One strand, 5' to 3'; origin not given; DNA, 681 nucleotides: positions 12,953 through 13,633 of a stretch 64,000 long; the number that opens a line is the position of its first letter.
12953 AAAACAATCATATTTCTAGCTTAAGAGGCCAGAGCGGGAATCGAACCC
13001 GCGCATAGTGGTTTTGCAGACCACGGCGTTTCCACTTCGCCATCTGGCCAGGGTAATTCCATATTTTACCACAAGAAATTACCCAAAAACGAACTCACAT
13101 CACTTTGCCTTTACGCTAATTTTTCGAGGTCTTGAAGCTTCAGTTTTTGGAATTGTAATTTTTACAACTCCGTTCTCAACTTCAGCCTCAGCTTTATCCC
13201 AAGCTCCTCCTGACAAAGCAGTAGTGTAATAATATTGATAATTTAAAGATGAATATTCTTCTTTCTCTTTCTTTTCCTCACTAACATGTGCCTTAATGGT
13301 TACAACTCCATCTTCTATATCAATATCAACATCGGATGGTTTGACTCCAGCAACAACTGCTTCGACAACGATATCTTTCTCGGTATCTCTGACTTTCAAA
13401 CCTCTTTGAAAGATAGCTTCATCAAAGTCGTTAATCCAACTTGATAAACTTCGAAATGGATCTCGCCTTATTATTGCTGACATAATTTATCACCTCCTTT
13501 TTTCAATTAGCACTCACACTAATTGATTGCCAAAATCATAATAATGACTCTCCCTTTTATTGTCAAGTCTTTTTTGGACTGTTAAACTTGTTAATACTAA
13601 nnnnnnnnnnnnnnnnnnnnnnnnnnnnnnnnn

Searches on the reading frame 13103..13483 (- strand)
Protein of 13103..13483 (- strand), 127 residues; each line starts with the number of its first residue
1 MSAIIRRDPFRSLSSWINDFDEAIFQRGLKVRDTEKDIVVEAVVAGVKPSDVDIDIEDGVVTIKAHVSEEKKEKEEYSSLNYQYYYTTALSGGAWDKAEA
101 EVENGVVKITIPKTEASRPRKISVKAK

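Call 78: search_protein_families(library=pfam, proteins=[window:13103-13483:-], max_evalue=0.01)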
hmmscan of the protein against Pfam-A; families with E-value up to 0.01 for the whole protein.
window:13103-13483:- (127 aa): 2 families
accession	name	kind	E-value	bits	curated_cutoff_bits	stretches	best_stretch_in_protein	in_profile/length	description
PF00011.27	HSP20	-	1.6e-13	51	20.8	1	32-124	3-101/102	Hsp20/alpha crystallin family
PF18046.7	FKBP26_C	-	0.00065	20.3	27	0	96-114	19-37/72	FKBP26_C-terminal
